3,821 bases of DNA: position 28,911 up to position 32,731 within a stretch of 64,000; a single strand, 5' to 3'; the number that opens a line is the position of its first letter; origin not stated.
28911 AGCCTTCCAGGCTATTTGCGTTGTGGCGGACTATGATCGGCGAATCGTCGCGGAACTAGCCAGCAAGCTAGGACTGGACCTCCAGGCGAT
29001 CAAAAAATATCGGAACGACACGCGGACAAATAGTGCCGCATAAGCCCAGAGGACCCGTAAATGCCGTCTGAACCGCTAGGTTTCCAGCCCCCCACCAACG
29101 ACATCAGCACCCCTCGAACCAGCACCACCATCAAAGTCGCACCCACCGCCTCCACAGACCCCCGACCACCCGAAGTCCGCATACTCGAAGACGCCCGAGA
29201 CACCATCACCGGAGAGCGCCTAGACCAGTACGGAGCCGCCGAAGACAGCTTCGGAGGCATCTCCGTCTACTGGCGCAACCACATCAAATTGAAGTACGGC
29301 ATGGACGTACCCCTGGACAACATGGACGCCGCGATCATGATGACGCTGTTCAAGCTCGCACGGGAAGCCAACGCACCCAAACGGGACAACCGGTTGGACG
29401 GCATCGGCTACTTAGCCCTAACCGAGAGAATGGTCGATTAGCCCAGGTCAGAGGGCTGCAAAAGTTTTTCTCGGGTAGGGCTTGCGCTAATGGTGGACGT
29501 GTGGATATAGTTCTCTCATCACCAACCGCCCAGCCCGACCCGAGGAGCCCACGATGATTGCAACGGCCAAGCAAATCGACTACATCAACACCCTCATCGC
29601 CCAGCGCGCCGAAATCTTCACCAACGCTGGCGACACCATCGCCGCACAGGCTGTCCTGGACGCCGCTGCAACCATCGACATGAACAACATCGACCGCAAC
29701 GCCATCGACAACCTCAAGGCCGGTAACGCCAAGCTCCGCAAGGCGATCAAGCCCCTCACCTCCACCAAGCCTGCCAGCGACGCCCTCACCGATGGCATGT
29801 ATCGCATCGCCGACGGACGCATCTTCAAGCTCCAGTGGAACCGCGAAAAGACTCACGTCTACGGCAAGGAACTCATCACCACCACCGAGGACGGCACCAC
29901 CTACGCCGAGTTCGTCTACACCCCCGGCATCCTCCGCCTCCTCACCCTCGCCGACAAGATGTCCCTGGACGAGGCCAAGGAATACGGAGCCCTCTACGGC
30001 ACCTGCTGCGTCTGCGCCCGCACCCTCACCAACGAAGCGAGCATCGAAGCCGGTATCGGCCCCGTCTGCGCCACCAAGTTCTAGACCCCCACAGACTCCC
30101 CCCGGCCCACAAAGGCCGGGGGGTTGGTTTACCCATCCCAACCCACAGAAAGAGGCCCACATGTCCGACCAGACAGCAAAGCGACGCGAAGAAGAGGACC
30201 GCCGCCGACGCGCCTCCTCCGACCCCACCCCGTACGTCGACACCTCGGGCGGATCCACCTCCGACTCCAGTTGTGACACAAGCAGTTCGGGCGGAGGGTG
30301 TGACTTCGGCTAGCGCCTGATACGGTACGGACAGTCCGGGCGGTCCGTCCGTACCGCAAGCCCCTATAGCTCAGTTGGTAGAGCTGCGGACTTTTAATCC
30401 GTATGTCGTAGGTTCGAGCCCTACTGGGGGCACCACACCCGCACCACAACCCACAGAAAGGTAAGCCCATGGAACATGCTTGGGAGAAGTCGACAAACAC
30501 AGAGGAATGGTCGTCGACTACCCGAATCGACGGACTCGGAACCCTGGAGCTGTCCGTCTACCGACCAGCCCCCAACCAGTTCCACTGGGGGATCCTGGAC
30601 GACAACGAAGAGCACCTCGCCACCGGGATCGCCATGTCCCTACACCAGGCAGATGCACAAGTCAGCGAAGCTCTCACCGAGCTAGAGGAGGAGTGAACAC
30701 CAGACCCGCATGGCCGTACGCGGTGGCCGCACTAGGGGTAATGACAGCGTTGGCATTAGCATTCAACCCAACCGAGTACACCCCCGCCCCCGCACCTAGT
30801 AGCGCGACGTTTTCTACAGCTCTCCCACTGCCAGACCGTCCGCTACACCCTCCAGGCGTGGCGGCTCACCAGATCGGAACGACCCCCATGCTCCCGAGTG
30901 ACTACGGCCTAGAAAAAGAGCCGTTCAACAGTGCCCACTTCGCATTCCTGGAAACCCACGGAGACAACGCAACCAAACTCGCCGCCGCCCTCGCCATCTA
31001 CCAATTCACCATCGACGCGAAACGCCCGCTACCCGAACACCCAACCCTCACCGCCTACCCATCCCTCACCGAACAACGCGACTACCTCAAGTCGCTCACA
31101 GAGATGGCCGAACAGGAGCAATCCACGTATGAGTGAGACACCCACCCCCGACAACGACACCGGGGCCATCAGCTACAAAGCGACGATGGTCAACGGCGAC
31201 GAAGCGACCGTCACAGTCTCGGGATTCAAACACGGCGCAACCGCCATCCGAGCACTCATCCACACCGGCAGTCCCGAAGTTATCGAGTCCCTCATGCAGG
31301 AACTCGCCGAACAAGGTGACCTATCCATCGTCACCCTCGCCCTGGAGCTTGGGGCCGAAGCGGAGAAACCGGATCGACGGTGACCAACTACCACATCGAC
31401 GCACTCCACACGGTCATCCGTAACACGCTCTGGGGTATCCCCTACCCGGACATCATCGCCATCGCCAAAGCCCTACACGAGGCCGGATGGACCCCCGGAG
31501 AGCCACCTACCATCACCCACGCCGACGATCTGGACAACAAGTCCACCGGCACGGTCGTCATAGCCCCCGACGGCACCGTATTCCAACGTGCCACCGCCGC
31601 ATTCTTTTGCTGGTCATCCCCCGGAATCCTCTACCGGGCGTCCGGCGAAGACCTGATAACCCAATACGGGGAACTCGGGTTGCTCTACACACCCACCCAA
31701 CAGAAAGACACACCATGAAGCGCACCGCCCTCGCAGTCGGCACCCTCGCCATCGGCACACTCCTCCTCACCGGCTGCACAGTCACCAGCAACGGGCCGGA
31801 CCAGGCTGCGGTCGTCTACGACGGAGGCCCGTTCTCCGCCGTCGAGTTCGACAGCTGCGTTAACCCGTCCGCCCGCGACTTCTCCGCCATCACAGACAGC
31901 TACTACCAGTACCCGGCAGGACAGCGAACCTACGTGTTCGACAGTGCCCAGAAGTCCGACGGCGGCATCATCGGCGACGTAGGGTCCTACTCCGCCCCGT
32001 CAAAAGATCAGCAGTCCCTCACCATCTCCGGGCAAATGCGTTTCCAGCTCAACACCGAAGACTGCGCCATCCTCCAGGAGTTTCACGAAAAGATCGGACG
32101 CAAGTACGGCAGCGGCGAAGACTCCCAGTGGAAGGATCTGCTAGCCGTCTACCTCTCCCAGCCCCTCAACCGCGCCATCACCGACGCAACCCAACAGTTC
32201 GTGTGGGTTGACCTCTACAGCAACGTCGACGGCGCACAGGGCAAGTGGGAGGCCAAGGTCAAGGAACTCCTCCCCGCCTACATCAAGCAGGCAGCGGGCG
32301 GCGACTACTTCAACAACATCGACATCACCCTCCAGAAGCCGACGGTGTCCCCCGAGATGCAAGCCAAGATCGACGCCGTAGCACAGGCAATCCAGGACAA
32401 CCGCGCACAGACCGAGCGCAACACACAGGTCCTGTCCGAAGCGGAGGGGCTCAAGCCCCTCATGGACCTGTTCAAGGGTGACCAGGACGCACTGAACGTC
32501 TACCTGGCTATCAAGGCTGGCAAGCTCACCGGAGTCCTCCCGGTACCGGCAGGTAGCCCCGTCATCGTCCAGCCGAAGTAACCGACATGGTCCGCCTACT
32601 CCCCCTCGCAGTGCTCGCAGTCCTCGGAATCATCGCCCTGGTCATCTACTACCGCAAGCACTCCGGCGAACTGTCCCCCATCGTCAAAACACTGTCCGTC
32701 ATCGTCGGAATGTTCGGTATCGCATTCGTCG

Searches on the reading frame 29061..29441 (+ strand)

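Call 16: search_protein_families(library=phrogs, proteins=[window:29061-29441:+], max_evalue=0.001)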
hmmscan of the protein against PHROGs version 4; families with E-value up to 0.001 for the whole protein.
window:29061-29441:+ (126 aa): 4 families
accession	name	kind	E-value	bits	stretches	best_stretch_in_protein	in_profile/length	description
phrog_474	-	other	6.5e-17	63.3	1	34-124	125-210/274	phosphofructokinase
phrog_1167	-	other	2e-13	51.9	1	40-125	5-85/169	phosphofructokinase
phrog_6328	-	unknown function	2.4e-09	38.7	1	39-120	160-237/249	-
phrog_18396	-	unknown function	1.3e-07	32.9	1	40-125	159-245/248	-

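Call 45: search_protein_families(library=pfam, proteins=[window:29061-29441:+], max_evalue=0.01)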
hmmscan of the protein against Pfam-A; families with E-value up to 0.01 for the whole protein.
window:29061-29441:+ (126 aa): 1 family
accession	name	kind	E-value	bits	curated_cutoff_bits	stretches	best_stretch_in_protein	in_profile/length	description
PF19905.4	DUF6378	-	8e-21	74.5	27.1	1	40-124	1-80/81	Domain of unknown function (DUF6378)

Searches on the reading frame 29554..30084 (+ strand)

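Call 6: search_protein_families(library=pfam, proteins=[window:29554-30084:+], max_evalue=0.1)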
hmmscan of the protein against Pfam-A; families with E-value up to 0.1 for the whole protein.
window:29554-30084:+ (176 aa): 1 family
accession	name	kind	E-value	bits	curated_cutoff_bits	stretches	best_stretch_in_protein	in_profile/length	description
PF19474.4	DUF6011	-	2.9e-15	55.9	26.6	1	141-176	1-36/37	Family of unknown function (DUF6011)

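Call 16: search_protein_families(library=phrogs, proteins=[window:29554-30084:+], max_evalue=0.001)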
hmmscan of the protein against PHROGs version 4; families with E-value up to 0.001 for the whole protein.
window:29554-30084:+ (176 aa): 6 families
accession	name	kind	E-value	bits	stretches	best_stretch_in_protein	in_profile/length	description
phrog_636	-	unknown function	5.2e-35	122.9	1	3-175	38-231/254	-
phrog_12580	-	unknown function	2.3e-17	64.1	1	16-176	105-256/256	-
phrog_4046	-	unknown function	2.4e-12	48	1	139-176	262-299/301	-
phrog_6032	-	unknown function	1.6e-09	38.9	1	135-176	233-274/296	-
phrog_20259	-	unknown function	3.6e-05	24.6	1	149-175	110-136/140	-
phrog_25989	-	unknown function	0.00061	21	0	148-173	2-27/70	-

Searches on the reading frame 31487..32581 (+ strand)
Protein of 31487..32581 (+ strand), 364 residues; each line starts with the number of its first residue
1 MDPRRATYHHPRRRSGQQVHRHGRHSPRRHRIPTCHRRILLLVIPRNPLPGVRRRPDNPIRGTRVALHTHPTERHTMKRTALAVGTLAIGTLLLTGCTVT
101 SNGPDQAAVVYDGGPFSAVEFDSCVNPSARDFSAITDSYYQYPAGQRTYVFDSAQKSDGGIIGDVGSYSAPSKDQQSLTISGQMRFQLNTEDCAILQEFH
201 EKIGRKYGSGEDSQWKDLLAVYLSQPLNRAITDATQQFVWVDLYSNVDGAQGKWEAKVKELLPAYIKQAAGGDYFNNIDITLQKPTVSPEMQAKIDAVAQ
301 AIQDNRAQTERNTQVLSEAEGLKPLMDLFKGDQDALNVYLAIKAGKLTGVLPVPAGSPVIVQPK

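Call 16: search_protein_families(library=phrogs, proteins=[window:31487-32581:+], max_evalue=0.001)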
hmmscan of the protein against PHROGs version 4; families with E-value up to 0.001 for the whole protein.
window:31487-32581:+ (364 aa): 1 family
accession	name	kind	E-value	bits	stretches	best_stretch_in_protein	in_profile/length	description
phrog_200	-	other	9.3e-25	88.5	1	75-312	79-286/379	lipoprotein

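Call 45: search_protein_families(library=pfam, proteins=[window:31487-32581:+], max_evalue=0.01)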
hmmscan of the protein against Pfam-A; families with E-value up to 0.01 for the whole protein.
window:31487-32581:+ (364 aa): 1 family
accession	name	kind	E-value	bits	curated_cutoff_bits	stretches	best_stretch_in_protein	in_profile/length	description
PF01145.31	Band_7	-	1.9e-08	35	23.6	1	104-312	5-172/176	SPFH domain / Band 7 family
